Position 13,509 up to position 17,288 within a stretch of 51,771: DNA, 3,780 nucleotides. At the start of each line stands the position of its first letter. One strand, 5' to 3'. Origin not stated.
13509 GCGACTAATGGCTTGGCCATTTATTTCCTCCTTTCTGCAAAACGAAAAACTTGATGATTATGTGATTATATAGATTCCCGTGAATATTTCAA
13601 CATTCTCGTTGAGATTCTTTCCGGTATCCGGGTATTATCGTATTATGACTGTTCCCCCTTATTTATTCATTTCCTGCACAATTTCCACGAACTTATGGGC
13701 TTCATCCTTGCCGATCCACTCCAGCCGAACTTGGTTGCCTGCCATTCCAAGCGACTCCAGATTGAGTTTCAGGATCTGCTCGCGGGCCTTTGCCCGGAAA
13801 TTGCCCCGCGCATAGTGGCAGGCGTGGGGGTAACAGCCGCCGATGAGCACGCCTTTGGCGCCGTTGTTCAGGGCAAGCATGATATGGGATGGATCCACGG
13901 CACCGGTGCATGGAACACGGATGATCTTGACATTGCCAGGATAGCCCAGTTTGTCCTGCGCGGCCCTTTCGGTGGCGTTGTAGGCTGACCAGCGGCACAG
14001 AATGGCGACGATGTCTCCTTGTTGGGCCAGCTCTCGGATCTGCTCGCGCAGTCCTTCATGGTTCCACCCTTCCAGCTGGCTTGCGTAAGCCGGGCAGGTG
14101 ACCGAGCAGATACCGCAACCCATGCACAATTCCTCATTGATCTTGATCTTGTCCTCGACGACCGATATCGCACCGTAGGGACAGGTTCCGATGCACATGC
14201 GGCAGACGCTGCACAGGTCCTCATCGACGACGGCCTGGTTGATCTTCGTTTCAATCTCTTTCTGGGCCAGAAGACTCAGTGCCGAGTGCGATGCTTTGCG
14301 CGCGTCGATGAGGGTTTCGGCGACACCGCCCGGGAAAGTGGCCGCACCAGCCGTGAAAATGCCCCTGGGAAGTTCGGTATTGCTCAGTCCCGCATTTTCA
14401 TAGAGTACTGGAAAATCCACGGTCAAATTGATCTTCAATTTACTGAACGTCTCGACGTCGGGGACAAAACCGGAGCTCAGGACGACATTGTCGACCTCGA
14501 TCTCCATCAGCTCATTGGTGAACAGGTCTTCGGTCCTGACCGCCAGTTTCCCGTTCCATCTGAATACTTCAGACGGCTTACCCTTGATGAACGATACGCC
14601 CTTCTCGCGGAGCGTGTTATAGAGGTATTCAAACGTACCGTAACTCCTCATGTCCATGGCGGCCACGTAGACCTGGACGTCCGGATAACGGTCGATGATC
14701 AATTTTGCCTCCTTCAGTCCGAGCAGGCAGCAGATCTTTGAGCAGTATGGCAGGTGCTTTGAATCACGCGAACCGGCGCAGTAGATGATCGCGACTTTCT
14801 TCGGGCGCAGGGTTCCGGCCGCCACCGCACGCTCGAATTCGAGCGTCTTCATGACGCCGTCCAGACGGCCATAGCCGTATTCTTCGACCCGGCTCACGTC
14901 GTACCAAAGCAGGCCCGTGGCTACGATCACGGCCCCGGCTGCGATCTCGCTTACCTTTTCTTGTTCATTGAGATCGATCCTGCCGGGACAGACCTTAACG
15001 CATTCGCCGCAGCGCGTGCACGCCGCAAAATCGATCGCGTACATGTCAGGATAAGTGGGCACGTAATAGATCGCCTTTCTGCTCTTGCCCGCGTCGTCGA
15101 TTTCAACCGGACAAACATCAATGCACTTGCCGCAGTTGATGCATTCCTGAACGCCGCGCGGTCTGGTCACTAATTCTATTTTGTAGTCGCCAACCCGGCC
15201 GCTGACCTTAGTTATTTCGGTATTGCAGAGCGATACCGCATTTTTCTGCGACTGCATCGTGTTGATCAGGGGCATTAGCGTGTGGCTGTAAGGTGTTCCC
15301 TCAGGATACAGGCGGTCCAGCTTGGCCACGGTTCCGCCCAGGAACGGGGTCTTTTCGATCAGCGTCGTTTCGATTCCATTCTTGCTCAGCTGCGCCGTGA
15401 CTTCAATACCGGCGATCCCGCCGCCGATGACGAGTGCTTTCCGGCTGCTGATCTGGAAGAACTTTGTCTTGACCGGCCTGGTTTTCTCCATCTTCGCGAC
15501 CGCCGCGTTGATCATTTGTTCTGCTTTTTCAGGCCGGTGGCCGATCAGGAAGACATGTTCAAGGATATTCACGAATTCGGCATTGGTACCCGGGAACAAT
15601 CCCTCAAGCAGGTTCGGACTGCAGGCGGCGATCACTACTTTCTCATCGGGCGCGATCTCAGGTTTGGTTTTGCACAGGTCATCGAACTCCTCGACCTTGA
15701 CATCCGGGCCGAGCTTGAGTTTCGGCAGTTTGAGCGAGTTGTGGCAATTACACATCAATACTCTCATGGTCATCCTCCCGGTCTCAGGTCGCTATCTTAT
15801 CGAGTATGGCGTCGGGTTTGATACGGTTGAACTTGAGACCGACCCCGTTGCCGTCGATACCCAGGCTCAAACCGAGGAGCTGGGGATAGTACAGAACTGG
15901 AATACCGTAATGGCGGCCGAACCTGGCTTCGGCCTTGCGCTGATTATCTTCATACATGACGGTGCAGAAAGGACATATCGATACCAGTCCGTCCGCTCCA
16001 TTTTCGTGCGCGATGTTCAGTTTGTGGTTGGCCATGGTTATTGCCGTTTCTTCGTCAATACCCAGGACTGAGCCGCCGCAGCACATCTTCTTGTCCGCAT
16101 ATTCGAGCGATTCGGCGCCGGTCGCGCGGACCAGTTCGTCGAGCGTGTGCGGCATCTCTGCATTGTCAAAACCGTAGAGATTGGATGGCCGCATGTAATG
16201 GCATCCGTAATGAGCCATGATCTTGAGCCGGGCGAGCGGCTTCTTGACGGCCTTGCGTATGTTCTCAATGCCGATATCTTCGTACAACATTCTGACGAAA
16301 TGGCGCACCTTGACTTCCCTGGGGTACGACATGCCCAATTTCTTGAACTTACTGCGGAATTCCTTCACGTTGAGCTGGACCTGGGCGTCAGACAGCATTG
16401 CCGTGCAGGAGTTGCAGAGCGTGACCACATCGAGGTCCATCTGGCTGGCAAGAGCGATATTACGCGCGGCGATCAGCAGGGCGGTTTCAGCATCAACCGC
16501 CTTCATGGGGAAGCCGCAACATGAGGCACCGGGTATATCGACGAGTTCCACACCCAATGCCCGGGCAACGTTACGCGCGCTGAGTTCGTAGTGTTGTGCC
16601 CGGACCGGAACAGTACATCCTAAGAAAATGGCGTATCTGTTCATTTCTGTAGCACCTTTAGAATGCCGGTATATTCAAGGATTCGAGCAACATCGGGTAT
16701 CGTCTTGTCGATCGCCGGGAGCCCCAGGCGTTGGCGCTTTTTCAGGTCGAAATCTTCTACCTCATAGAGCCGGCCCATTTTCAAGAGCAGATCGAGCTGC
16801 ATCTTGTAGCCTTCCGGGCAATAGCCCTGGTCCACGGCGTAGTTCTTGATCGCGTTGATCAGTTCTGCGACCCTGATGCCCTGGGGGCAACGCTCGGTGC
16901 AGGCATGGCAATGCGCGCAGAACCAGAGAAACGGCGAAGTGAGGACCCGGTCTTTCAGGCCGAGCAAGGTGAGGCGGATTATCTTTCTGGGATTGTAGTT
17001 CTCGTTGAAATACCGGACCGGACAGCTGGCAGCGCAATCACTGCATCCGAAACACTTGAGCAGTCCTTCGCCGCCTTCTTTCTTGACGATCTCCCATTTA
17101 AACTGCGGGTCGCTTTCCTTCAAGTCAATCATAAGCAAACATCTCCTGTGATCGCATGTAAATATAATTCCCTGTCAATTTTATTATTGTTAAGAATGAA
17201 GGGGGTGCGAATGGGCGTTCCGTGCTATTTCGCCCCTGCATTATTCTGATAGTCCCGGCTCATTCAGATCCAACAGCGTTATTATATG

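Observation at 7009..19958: Non-methanogen MvhAG/HdrABC-MvhD bifurcation module embedded between a GlcD-like oxidase, a lipoate ligase and two radical SAM genes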

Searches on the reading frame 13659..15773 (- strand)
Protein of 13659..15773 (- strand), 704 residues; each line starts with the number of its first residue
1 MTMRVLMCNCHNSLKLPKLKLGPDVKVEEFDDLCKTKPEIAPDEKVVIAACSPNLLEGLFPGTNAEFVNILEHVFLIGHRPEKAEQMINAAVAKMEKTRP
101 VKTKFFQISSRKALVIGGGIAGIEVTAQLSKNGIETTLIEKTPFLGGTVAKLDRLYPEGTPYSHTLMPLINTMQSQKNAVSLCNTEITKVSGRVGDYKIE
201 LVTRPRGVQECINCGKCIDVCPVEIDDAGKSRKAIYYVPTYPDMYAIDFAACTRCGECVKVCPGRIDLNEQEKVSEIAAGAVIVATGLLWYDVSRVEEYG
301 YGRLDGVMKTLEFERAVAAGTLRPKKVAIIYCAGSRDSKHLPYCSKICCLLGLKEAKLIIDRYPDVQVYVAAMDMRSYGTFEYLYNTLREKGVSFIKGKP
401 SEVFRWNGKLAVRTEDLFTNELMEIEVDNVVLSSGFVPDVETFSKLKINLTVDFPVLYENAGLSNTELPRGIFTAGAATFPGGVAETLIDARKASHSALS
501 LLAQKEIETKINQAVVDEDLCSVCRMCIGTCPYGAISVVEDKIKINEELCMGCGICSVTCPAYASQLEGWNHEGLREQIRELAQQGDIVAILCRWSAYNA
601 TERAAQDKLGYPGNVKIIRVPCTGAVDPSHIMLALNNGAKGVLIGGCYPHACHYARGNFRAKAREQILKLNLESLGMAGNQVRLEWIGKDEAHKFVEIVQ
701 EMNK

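Call 3: search_protein_families(library=pfam, proteins=[window:13659-15773:-])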
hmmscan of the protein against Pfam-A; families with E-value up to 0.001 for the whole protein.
window:13659-15773:- (704 aa): 22 families
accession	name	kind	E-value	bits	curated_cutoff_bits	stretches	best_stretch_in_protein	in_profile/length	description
PF02662.21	FlpD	-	5.6e-37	126.9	22.3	1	588-703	1-116/123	Methyl-viologen-reducing hydrogenase, delta subunit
PF00037.32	Fer4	-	6.9e-20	70.4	21.1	3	543-564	1-22/24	4Fe-4S binding domain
PF13237.11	Fer4_10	-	5.2e-17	62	25.5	3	515-561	3-53/53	4Fe-4S dicluster domain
PF12837.12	Fer4_6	-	2.4e-15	56.1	25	2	514-536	2-24/24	4Fe-4S binding domain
PF12838.12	Fer4_7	-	4.3e-15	56.3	27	2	211-263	2-49/52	4Fe-4S dicluster domain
PF13187.11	Fer4_9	-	4.5e-13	49.5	27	2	210-265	1-50/52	4Fe-4S dicluster domain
PF12797.12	Fer4_2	-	5.1e-13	48.5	24.5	2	542-562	2-22/22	4Fe-4S binding domain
PF14697.11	Fer4_21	-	7.7e-13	48.8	35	2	514-562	1-53/59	4Fe-4S dicluster domain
PF13183.11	Fer4_8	-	1.3e-11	45.3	27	1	208-265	2-67/68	4Fe-4S dicluster domain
PF12800.12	Fer4_4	-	5.8e-11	42.1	24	0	210-223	3-16/17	4Fe-4S binding domain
PF07992.20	Pyr_redox_2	-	1.4e-10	41.5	26.1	1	93-145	142-177/291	Pyridine nucleotide-disulphide oxidoreductase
PF13534.11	Fer4_17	-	3.7e-08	34.2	22.2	1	210-267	1-61/61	4Fe-4S dicluster domain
PF25160.1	LdpA_Fe-S-bd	-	1.3e-07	31.7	27.6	0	209-225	26-42/49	LdpA Fe-S cluster-binding domain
PF13484.11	Fer4_16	-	6.2e-07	30.5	30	0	210-263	1-64/66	4Fe-4S double cluster binding domain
PF12798.12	Fer4_3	-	1.9e-06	28.7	27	0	211-225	1-15/15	4Fe-4S binding domain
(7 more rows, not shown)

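Call 4: search_protein_families(library=ncbifam, proteins=[window:13659-15773:-])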
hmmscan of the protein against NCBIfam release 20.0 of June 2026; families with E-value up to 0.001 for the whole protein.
window:13659-15773:- (704 aa): 96 families (the best 25 are shown)
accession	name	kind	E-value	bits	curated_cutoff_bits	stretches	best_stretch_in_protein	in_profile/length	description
NF040770.1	hetero_SS_HdrA2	exception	9.6e-149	496.8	1100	1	44-703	60-765/777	CoB-CoM heterodisulfide reductase HdrA2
NF041891.1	hdrA_Methbact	equivalog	2.5e-116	389.7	1300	1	14-662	18-718/762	ferredoxin:CoB-CoM heterodisulfide reductase subunit HdrA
NF041778.1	hetero_SS_HdrA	equivalog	2e-111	373.1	1400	1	44-644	64-712/771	ferredoxin:CoB-CoM heterodisulfide reductase subunit HdrA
NF045873.1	F420_non_VhuD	exception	1.5e-25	89.8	215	1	588-703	4-119/132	F420-non-reducing hydrogenase iron-sulfur subunit VhuD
NF058577.1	FdxA_fam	equivalog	5.6e-14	52.1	65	2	518-564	6-52/52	4Fe-4S ferredoxin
TIGR02179.1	PorD_KorD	subfamily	6.6e-14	51.8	60.05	2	510-564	16-71/78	2-oxoacid:acceptor oxidoreductase, delta subunit, pyruvate/2-ketoisovalerate family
NF040864.1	HgcB_ferredoxin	equivalog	9.3e-14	51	99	1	516-566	11-62/93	mercury methylation ferredoxin HgcB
TIGR01971.1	NuoI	subfamily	1.6e-13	50.3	113.05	1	199-265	33-96/121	NADH-quinone oxidoreductase, chain I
NF045874.1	Vhu_polyferre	exception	1.7e-13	50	600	1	505-585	115-194/381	F420-non-reducing hydrogenase associated-polyferredoxin VhuB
TIGR02700.1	flavo_MJ0208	hypoth_equivalog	1.7e-11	43.8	251.35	1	507-565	137-194/234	dihydromethanopterin reductase (acceptor)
NF038196.1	ferrodoxin_EFR1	subfamily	4.4e-11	43.3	75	1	507-567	173-231/242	EFR1 family ferrodoxin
NF004536.0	PRK05888.1-1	equivalog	4.4e-11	42.4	212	1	188-307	38-156/180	NADH-quinone oxidoreductase subunit NuoI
NF042909.1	FMH_DH_FwdF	exception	5.3e-11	42.2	375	1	210-264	56-271/336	tungsten-dependent formylmethanofuran dehydrogenase subunit FwdF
TIGR04041.1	activase_YjjW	hypoth_equivalog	5.4e-11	42.4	250.2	1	519-580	41-103/276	YjjW family glycine radical enzyme activase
NF007204.0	PRK09625.1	equivalog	5.5e-11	42.6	125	1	501-567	41-108/133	pyruvate flavodoxin oxidoreductase subunit delta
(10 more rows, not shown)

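Call 50: search_solved_structures(query=window:13659-15773:-, max_evalue=1e-10)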
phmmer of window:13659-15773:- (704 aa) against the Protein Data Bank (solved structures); distinct sequences matched with E-value up to 1e-10: 12.
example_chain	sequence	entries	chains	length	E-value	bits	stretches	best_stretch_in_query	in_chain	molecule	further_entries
5odc_A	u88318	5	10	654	1.4e-88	300.9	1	44-572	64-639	Heterodisulfide reductase, subunit A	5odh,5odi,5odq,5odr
8rvu_a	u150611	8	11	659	1.3e-87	297.7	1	44-580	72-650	H(2):CoB-CoM heterodisulfide,ferredoxin reductase subunit A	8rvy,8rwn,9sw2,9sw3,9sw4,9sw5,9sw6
8rvv_A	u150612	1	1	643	1.7e-87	297.3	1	44-579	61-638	H(2):CoB-CoM heterodisulfide,ferredoxin reductase subunit A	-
9sfi_A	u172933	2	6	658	1.9e-80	274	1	44-573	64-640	CoB--CoM heterodisulfide reductase iron-sulfur subunit A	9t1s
7bkb_A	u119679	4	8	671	8.4e-74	252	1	46-571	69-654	CoB--CoM heterodisulfide reductase iron-sulfur subunit A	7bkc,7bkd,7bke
6tjr_A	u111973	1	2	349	1.6e-28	102.4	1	277-501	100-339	Fumarate reductase/succinate dehydrogenase flavoprotein domain protein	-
8rvu_F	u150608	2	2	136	1.6e-23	85.9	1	587-702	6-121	Methyl viologen-reducing hydrogenase, subunit D-related protein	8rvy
8rvv_F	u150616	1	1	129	1.7e-23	85.8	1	587-702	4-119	Methyl viologen-reducing hydrogenase, subunit D-related protein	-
5odc_D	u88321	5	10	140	1.1e-22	83.2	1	587-700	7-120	Methyl-viologen reducing hydrogenase subunit D | Methyl-viologen reducing hydrogenase, subunit D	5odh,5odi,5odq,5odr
9sw2_D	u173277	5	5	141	1.5e-22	82.6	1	588-702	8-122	F420-non-reducing hydrogenase iron-sulfur subunit D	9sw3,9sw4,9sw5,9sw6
7bkb_F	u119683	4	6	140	3.8e-20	74.7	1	587-701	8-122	F420-non-reducing hydrogenase subunit D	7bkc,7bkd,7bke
9sfi_K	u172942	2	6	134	1.4e-19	72.8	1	588-703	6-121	F420-non-reducing hydrogenase subunit delta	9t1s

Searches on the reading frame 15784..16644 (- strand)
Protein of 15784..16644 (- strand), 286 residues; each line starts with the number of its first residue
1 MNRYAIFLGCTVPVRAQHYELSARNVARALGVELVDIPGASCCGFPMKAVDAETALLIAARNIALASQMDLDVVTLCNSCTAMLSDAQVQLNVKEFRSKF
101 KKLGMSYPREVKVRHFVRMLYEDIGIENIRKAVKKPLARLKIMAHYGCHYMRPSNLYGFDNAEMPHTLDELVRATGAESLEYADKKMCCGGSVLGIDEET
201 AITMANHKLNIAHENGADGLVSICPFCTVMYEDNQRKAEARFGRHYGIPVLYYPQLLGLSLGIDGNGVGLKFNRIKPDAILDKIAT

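Call 3: search_protein_families(library=pfam, proteins=[window:15784-16644:-])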
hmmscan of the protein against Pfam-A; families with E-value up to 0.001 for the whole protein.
window:15784-16644:- (286 aa): 1 family
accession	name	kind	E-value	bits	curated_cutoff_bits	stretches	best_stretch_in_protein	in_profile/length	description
PF02754.22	CCG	-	2.1e-29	101.9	20.6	2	144-230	3-83/85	Cysteine-rich domain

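Call 4: search_protein_families(library=ncbifam, proteins=[window:15784-16644:-])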
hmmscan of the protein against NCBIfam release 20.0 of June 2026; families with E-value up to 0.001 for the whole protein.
window:15784-16644:- (286 aa): 7 families
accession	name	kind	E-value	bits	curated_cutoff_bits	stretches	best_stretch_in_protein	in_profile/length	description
TIGR03288.1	CoB_CoM_SS_B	equivalog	4.5e-79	265.7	345.15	1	4-284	2-290/290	CoB--CoM heterodisulfide reductase subunit B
NF042965.1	MFR_anch_SdhE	equivalog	2.3e-48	165.2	500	1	3-275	2-276/282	8-methylmenaquinol:fumarate reductase membrane anchor subunit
NF041780.1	hetero_SS_HdrB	equivalog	1e-28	100.5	450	1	6-281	8-302/304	ferredoxin:CoB-CoM heterodisulfide reductase subunit HdrB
NF004898.0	PRK06259.1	equivalog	4.7e-18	65.1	385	1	3-238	263-470/488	fumarate reductase (CoM/CoB) subunit TfrB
NF045670.1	quin_L_LdhH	equivalog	1e-17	63.7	800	1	3-230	468-684/706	L-lactate dehydrogenase (quinone) large subunit LdhH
NF008369.0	PRK11168.1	equivalog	3.4e-07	29.5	278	1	4-153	169-308/401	anaerobic glycerol-3-phosphate dehydrogenase subunit C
NF008434.0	PRK11274.1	equivalog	0.0001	21.4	333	1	6-223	172-380/409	glycolate oxidase subunit GlcF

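Call 49: search_solved_structures(query=window:15784-16644:-, show_alignments=1, max_evalue=0.01)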
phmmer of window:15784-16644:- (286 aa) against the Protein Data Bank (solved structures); distinct sequences matched with E-value up to 0.01: 5.
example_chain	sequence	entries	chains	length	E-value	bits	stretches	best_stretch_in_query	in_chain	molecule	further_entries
9sfi_C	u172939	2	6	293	3e-71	243.8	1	3-284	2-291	H(2)/formate:CoB-CoM heterodisulfide,ferredoxin reductase subunit B2 | Heterodisulfide reductase subunit B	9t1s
5odc_B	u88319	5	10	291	2.3e-70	240.9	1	3-284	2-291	Heterodisulfide reductase, subunit B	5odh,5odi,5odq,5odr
8rvu_b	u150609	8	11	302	3.8e-62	214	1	4-284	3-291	H(2):CoB-CoM heterodisulfide,ferredoxin reductase subunit B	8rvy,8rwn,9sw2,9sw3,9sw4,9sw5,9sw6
8rvv_B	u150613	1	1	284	1.8e-61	211.8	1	4-264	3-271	H(2):CoB-CoM heterodisulfide,ferredoxin reductase subunit B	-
7bkb_B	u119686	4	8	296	4.1e-53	184.4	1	1-283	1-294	CoB--CoM heterodisulfide reductase subunit B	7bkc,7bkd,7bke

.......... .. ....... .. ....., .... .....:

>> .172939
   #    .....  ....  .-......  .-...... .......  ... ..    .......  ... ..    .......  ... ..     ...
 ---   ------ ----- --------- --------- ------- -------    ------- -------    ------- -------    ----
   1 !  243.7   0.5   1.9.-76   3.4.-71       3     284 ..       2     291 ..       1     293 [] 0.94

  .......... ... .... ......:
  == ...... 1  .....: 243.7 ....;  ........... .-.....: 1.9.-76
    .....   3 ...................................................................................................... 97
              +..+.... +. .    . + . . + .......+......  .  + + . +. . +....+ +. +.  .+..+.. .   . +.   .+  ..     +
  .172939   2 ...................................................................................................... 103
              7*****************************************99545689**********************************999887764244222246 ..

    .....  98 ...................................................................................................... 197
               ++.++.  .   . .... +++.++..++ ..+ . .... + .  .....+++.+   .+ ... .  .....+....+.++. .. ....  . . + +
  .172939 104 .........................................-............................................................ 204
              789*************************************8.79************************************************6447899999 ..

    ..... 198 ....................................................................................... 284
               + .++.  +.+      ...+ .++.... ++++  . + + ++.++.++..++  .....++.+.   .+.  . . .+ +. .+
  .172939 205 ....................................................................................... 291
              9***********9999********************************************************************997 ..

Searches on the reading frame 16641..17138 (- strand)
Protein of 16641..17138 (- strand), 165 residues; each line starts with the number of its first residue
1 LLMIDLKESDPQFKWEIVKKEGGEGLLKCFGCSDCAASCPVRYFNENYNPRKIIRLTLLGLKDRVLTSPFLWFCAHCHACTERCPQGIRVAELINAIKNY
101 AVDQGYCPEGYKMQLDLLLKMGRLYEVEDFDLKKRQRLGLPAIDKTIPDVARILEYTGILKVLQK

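Call 3: search_protein_families(library=pfam, proteins=[window:16641-17138:-])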
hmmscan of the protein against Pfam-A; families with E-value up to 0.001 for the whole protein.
window:16641-17138:- (165 aa): 7 families
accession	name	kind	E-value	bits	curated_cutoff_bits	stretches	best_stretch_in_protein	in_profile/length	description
PF13183.11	Fer4_8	-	4.8e-10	40.3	27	1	26-88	2-68/68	4Fe-4S dicluster domain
PF13187.11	Fer4_9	-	5.4e-10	39.6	27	1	28-87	1-50/52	4Fe-4S dicluster domain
PF13534.11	Fer4_17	-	1.1e-08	35.9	22.2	1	28-88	1-60/61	4Fe-4S dicluster domain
PF12838.12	Fer4_7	-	4.6e-07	30.6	27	1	28-88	1-52/52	4Fe-4S dicluster domain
PF13237.11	Fer4_10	-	4.8e-06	26.8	25.5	1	28-85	8-53/53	4Fe-4S dicluster domain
PF13484.11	Fer4_16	-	1.1e-05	26.5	30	0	28-50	1-26/66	4Fe-4S double cluster binding domain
PF12797.12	Fer4_2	-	0.00068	19.9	24.5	0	72-85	8-21/22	4Fe-4S binding domain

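Call 4: search_protein_families(library=ncbifam, proteins=[window:16641-17138:-])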
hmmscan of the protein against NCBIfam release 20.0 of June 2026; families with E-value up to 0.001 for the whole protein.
window:16641-17138:- (165 aa): 17 families
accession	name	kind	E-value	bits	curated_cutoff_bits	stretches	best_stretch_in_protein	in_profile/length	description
TIGR03290.1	CoB_CoM_SS_C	equivalog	3.7e-29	101.5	160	1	28-155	3-129/144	CoB--CoM heterodisulfide reductase subunit C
NF038018.1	qmoC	equivalog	4e-20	72.6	300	1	12-104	4-94/360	quinone-interacting membrane-bound oxidoreductase complex subunit QmoC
NF041890.1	hdrC_Methbact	equivalog_domain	2.3e-14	53.4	270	1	18-107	20-107/192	ferredoxin:CoB-CoM heterodisulfide reductase subunit HdrC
NF041779.1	hetero_SS_HdrC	equivalog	2.9e-13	49.7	350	1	25-109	29-111/198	ferredoxin:CoB-CoM heterodisulfide reductase subunit HdrC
NF008369.0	PRK11168.1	equivalog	1.9e-10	40.2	278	1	28-104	12-90/401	anaerobic glycerol-3-phosphate dehydrogenase subunit C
NF042952.1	MFR_FeS_SdhB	equivalog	1.4e-09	37.5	600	1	70-127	200-262/320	8-methylmenaquinol:fumarate reductase iron-sulfur subunit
NF004616.0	PRK05950.1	subfamily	4.5e-08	32.5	228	1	22-104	142-236/238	succinate dehydrogenase iron-sulfur subunit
NF004898.0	PRK06259.1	equivalog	3.6e-07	29.2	385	1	25-123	132-238/488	fumarate reductase (CoM/CoB) subunit TfrB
TIGR03379.1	glycerol3P_GlpC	equivalog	7.5e-07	28.2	279.9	1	28-100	6-80/397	anaerobic glycerol-3-phosphate dehydrogenase subunit GlpC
TIGR00384.1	dhsB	subfamily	1.1e-06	28.3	88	1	13-98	126-222/222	succinate dehydrogenase and fumarate reductase iron-sulfur protein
TIGR00273.1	TIGR00273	equivalog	9.1e-06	24.8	444.8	1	25-120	291-391/432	LutB/LldF family L-lactate oxidation iron-sulfur protein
NF045670.1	quin_L_LdhH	equivalog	1.3e-05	23.7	800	1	17-120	294-401/706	L-lactate dehydrogenase (quinone) large subunit LdhH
NF008434.0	PRK11274.1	equivalog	4.5e-05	22.5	333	1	21-99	17-100/409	glycolate oxidase subunit GlcF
NF040864.1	HgcB_ferredoxin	equivalog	0.00016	21.4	99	0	28-53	15-40/93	mercury methylation ferredoxin HgcB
NF041837.1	rnfC_Methano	equivalog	0.00016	20.7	650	1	27-99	358-424/438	Rnf electron transport complex subunit RnfC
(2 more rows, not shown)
